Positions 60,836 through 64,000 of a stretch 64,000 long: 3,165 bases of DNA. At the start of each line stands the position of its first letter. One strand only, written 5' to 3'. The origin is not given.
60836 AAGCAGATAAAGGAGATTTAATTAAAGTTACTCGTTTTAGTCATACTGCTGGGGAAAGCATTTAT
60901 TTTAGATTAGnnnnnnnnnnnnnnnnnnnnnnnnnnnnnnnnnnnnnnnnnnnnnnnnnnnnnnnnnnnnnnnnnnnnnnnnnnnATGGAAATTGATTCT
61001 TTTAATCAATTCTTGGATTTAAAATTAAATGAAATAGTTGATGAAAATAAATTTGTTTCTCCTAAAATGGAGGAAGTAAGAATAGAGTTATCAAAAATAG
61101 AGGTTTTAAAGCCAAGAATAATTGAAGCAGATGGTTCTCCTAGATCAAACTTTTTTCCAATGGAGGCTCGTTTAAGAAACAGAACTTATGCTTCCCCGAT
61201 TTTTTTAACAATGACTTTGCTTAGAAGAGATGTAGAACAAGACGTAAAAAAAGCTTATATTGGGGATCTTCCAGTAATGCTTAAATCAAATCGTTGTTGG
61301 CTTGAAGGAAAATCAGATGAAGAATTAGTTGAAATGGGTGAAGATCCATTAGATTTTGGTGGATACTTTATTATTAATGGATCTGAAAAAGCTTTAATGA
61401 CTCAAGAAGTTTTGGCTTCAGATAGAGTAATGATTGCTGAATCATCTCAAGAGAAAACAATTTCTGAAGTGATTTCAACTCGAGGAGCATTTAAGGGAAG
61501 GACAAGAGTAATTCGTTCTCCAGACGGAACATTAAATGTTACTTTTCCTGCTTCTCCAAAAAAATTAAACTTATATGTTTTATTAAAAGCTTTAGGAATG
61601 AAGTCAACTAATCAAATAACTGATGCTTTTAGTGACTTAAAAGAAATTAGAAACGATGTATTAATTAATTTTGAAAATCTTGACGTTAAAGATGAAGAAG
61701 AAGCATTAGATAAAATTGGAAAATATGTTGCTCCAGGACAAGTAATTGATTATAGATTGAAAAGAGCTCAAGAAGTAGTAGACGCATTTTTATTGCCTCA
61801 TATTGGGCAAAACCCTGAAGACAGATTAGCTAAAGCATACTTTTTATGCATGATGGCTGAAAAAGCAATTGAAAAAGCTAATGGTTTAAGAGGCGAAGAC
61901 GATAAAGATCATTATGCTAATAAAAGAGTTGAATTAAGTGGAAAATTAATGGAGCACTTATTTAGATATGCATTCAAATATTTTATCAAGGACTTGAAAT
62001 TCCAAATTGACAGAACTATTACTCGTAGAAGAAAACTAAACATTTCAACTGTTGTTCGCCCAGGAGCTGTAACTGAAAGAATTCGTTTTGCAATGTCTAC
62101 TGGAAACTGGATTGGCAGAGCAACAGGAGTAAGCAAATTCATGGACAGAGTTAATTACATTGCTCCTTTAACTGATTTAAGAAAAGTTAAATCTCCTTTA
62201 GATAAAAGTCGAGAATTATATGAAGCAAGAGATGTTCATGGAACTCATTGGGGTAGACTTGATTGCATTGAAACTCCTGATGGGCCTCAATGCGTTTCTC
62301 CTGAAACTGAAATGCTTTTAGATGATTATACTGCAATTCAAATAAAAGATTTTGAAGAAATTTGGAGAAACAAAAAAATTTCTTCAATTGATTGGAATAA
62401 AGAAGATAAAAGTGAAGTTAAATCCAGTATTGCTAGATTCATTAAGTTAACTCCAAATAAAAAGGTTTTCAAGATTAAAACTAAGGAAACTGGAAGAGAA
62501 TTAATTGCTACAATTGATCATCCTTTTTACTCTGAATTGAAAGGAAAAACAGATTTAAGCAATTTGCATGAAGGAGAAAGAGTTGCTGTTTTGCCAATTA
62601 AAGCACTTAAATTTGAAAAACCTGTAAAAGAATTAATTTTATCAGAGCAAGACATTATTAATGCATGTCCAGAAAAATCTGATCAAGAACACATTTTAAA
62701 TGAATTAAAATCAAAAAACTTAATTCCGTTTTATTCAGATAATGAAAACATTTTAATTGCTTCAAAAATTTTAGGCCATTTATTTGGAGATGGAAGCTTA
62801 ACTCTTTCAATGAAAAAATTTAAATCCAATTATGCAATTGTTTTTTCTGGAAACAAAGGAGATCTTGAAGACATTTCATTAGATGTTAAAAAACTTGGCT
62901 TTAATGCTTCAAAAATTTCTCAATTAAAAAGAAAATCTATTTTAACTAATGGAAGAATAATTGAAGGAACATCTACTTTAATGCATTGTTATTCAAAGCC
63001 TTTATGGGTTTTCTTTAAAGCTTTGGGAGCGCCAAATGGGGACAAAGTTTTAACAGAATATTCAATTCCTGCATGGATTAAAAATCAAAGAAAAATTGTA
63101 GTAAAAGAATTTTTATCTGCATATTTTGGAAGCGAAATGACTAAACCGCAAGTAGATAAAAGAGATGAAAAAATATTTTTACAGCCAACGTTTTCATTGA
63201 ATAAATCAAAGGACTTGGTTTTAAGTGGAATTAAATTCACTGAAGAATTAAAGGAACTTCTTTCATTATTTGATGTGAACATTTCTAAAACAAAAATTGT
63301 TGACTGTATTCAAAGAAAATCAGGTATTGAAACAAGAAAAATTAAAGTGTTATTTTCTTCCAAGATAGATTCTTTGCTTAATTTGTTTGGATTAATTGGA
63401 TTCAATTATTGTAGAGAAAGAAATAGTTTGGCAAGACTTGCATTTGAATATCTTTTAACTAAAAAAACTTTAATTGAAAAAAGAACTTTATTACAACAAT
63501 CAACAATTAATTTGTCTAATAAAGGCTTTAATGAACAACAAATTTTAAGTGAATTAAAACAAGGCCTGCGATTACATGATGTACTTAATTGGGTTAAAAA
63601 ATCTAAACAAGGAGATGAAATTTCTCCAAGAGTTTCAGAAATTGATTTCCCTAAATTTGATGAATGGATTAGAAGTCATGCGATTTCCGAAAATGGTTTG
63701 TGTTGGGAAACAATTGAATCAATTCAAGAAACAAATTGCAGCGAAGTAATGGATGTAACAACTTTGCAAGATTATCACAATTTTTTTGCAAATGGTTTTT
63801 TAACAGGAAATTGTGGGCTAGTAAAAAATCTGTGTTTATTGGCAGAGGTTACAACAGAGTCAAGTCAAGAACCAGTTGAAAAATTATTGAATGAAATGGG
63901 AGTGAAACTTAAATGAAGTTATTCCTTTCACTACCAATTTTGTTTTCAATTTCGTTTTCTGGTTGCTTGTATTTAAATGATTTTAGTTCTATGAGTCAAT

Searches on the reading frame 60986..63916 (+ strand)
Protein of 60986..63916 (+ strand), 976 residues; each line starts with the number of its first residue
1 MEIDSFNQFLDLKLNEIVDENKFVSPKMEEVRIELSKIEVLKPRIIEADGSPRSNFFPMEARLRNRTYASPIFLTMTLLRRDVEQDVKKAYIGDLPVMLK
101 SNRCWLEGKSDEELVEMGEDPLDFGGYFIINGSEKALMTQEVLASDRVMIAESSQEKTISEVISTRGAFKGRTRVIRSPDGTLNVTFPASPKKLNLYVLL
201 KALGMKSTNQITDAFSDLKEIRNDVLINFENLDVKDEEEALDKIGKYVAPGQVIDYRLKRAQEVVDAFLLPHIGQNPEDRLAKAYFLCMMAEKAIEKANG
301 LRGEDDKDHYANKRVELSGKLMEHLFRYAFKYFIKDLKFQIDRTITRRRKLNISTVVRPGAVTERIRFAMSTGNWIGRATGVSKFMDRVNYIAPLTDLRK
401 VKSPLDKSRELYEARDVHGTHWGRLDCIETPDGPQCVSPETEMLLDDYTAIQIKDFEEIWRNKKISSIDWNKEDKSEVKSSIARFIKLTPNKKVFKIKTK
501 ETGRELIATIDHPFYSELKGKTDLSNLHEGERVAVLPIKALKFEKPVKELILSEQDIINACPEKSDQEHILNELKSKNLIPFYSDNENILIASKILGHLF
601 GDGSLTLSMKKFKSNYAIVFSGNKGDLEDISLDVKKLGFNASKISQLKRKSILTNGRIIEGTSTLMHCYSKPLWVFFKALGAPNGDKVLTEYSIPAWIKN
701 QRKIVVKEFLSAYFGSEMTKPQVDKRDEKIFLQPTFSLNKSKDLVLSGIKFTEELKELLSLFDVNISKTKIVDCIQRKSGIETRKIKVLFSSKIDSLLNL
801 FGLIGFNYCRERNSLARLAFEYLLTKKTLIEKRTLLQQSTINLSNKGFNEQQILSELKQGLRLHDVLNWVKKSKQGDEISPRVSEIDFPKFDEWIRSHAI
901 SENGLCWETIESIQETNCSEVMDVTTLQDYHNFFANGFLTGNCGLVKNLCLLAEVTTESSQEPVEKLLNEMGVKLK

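Call 69: search_protein_families(library=pfam, proteins=[window:60986-63916:+], max_evalue=0.01)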
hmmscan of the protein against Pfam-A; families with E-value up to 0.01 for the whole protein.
window:60986-63916:+ (976 aa): 4 families
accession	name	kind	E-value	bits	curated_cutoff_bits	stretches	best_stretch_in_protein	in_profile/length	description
PF04563.20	RNA_pol_Rpb2_1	-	5.1e-48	163.8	28.2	1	2-363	6-202/203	RNA polymerase beta subunit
PF04561.19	RNA_pol_Rpb2_2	-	3.1e-22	79.6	21.7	1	146-316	3-190/190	RNA polymerase Rpb2, domain 2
PF04565.21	RNA_pol_Rpb2_3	-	1.4e-16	60.8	21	1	385-436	2-56/68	RNA polymerase Rpb2, domain 3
PF14890.11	Intein_splicing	-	1.2e-13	51.6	35.8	1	450-940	9-153/155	Intein splicing domain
